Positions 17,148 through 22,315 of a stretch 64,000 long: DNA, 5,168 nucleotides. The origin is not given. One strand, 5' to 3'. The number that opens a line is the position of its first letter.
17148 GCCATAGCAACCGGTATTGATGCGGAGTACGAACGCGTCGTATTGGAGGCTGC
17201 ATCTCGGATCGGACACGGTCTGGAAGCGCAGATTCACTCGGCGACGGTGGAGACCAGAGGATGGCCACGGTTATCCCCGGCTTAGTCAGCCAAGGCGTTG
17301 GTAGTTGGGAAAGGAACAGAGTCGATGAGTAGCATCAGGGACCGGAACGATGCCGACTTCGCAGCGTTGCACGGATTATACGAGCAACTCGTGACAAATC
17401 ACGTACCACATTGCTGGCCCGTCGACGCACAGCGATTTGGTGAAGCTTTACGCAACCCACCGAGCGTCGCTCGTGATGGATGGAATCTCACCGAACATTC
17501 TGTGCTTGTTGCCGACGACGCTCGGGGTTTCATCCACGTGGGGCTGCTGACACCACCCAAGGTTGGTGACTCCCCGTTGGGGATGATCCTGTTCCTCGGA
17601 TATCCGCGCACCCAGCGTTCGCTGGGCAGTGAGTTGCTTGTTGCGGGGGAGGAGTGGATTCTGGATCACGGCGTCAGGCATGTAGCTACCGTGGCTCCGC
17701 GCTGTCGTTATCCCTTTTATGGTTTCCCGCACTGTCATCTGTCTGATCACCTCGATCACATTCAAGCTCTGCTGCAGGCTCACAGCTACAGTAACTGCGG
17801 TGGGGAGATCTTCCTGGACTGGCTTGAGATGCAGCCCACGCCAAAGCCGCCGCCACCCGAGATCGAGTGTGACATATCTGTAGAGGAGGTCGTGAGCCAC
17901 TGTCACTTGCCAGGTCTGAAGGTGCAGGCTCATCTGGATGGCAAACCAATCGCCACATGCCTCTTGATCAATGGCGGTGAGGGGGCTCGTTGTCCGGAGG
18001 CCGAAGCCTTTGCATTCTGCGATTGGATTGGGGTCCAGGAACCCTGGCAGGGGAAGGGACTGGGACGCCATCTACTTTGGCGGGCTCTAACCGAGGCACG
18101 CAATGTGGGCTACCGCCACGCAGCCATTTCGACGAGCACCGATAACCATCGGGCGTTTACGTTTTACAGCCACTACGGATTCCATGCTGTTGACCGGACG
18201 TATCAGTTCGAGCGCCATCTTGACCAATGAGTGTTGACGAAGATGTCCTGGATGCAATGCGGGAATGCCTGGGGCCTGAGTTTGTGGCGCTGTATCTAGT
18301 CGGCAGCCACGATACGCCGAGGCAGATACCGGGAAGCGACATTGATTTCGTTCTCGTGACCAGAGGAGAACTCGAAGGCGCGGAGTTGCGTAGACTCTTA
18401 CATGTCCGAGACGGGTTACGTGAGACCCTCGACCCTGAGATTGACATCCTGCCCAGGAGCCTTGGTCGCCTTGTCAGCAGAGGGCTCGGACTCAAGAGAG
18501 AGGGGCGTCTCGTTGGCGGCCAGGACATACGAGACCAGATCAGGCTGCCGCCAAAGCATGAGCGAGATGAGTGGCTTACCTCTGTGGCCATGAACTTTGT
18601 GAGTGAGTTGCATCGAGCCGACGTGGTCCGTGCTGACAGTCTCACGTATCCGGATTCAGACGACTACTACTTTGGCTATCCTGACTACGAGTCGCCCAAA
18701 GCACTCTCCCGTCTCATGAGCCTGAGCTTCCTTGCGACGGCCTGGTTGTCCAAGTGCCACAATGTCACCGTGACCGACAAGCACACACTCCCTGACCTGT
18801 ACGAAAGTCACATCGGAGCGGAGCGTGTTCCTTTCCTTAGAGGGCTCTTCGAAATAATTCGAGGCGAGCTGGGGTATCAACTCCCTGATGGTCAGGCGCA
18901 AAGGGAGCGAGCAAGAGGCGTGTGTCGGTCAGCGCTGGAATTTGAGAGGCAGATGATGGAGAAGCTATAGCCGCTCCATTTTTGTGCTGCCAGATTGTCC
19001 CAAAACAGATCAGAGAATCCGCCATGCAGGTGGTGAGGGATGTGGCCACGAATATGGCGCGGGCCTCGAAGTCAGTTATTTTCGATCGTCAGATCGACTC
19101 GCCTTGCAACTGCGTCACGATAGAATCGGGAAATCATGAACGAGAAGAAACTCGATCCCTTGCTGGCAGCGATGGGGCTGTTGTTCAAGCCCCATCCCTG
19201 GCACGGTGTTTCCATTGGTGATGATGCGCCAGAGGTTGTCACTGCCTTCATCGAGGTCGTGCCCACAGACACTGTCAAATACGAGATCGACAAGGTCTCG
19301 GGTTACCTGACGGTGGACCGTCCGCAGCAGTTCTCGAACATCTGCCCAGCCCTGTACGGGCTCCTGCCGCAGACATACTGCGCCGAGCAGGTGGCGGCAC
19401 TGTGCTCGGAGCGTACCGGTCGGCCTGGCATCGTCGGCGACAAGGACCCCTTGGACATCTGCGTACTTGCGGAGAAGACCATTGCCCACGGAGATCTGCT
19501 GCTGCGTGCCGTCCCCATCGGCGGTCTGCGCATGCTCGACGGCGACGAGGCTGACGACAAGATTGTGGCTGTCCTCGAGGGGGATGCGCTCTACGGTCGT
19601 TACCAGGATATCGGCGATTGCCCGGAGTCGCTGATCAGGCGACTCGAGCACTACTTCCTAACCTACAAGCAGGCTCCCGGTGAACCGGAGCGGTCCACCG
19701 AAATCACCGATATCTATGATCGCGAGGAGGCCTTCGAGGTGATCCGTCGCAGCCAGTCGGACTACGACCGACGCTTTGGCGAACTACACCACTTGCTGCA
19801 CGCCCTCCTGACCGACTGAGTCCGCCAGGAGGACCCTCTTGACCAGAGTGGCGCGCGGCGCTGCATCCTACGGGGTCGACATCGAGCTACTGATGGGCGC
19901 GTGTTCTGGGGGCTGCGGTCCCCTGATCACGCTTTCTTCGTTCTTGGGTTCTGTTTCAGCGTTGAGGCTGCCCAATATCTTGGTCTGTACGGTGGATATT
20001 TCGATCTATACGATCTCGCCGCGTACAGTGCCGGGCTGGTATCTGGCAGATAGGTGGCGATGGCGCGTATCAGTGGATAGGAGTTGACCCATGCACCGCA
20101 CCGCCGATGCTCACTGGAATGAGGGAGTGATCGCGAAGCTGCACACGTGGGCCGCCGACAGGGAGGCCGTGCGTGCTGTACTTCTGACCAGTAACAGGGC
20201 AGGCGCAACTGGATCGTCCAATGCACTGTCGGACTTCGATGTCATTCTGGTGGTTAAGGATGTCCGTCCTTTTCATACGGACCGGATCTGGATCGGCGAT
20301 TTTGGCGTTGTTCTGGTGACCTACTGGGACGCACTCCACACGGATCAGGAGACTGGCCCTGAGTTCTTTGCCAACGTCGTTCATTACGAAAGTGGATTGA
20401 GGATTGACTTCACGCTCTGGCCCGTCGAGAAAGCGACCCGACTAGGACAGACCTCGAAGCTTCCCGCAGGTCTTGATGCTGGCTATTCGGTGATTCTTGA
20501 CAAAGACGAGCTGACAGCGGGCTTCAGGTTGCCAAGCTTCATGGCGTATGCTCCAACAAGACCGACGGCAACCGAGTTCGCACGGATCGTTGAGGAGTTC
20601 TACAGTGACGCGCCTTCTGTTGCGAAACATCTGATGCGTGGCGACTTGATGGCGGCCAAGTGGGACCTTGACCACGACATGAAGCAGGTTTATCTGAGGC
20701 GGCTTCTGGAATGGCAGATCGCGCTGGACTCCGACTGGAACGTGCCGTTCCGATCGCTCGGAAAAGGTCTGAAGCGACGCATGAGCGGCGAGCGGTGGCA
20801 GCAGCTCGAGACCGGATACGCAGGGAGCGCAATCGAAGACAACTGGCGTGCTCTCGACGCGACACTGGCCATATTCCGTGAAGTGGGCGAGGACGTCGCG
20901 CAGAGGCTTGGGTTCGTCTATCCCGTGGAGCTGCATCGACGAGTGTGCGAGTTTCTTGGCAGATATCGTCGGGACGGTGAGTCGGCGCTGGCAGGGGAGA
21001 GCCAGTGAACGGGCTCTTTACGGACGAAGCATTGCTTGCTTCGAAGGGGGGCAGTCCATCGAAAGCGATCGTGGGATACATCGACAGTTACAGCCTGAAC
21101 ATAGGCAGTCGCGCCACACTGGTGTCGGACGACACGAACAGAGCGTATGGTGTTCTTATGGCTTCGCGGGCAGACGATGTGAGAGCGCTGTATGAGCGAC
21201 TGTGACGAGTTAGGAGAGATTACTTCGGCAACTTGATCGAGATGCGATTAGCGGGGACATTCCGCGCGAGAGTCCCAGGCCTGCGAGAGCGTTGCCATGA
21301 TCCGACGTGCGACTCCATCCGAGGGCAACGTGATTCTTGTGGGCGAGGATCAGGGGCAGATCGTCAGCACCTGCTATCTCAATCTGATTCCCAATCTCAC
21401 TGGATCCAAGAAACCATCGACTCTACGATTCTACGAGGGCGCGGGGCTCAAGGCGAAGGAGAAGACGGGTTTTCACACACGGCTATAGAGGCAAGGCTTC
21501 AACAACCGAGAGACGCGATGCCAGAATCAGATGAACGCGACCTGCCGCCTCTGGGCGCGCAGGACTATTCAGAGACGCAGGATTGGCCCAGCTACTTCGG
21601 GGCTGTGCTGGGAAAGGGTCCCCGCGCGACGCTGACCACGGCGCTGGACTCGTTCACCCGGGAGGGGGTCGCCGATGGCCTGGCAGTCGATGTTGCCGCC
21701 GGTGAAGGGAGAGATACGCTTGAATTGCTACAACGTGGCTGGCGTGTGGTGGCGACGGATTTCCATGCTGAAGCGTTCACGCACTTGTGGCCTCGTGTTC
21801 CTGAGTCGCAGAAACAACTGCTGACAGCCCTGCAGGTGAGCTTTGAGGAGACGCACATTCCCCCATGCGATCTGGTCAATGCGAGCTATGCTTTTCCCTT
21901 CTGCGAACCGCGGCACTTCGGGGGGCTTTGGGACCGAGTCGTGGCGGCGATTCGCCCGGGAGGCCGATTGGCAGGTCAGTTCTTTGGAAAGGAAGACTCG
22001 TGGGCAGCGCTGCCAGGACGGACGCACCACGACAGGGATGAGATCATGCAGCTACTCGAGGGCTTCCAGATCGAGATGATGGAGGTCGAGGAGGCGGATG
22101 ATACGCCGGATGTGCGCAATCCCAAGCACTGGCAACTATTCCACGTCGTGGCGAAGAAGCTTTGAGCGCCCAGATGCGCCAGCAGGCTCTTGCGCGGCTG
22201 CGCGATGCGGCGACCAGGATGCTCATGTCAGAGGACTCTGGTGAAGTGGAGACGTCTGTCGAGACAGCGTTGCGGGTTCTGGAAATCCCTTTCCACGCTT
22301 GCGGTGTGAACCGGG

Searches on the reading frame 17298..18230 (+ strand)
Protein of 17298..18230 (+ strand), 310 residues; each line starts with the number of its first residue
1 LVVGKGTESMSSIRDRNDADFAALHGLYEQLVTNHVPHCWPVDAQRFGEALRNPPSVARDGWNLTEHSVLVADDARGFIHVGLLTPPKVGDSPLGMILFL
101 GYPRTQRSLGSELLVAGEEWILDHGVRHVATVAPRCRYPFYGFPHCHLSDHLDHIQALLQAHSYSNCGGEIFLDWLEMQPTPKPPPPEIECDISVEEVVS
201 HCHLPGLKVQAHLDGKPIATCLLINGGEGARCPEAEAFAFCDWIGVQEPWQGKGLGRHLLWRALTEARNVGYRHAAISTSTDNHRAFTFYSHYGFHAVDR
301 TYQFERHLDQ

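Call 81: search_protein_families(library=pfam, proteins=[window:17298-18230:+], max_evalue=0.001)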
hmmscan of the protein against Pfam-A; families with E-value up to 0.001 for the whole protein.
window:17298-18230:+ (310 aa): 3 families
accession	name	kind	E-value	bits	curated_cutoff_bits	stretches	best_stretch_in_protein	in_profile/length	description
PF00583.31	Acetyltransf_1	-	5.1e-14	53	20.7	1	200-295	25-116/116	Acetyltransferase (GNAT) family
PF13508.13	Acetyltransf_7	-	3.7e-08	34.1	27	1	212-296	9-83/84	Acetyltransferase (GNAT) domain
PF13673.13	Acetyltransf_10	-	3.9e-07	30.5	23.6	1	246-304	59-116/128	Acetyltransferase (GNAT) domain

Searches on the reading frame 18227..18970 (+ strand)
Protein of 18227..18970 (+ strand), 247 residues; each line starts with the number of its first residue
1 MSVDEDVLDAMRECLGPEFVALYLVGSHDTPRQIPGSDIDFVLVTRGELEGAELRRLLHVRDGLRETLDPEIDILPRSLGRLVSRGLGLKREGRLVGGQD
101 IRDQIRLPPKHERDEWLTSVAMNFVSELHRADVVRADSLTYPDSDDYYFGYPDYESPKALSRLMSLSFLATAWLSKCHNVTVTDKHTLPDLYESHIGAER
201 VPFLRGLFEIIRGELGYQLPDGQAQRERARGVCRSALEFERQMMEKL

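Call 81: search_protein_families(library=pfam, proteins=[window:18227-18970:+], max_evalue=0.001)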
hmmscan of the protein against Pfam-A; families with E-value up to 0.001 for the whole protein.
window:18227-18970:+ (247 aa): 1 family
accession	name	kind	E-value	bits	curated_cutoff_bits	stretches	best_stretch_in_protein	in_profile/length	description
PF01909.29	NTP_transf_2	-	2.5e-05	25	21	1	20-78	15-75/93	Nucleotidyltransferase domain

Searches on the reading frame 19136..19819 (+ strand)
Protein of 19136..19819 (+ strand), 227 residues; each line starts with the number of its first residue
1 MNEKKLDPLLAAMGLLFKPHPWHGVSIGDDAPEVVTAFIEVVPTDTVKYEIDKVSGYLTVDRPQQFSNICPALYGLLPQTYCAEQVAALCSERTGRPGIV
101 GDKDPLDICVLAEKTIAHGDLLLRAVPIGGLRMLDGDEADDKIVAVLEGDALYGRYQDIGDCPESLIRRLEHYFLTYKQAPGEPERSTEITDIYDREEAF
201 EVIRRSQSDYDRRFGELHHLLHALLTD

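Call 81: search_protein_families(library=pfam, proteins=[window:19136-19819:+], max_evalue=0.001)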
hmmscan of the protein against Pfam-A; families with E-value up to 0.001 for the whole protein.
window:19136-19819:+ (227 aa): 1 family
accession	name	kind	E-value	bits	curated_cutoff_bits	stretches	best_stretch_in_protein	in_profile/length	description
PF00719.24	Pyrophosphatase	-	1.1e-39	136.1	23.5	1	38-210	2-152/153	Inorganic pyrophosphatase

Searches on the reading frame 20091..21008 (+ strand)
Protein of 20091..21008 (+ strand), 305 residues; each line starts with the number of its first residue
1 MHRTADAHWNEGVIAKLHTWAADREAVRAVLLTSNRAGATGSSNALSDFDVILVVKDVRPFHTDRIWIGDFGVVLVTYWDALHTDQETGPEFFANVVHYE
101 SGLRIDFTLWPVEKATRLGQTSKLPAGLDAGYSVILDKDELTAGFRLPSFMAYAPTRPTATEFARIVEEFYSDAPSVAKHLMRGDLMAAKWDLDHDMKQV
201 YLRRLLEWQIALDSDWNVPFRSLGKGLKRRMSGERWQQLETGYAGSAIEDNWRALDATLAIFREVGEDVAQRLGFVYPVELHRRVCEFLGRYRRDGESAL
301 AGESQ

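Call 49: search_protein_families(library=pfam, proteins=[window:20091-21008:+], max_evalue=0.1)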
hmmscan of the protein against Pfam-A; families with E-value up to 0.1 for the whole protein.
window:20091-21008:+ (305 aa): 1 family
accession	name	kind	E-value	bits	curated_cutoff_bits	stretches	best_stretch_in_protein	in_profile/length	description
PF04439.18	Adenyl_transf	-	6e-55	186.8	22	1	13-290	7-277/279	Streptomycin adenylyltransferase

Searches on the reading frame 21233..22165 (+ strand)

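Call 49: search_protein_families(library=pfam, proteins=[window:21233-22165:+], max_evalue=0.1)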
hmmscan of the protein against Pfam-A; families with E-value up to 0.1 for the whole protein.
window:21233-22165:+ (310 aa): 3 families
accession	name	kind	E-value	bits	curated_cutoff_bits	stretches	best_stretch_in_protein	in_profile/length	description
PF13649.12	Methyltransf_25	-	1.2e-06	29.6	27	1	152-244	2-97/97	Methyltransferase domain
PF08241.18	Methyltransf_11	-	1.1e-05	26.5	21.2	1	152-247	1-94/95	Methyltransferase domain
PF08242.18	Methyltransf_12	-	1.1e-05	26.5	30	1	152-246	1-98/98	Methyltransferase domain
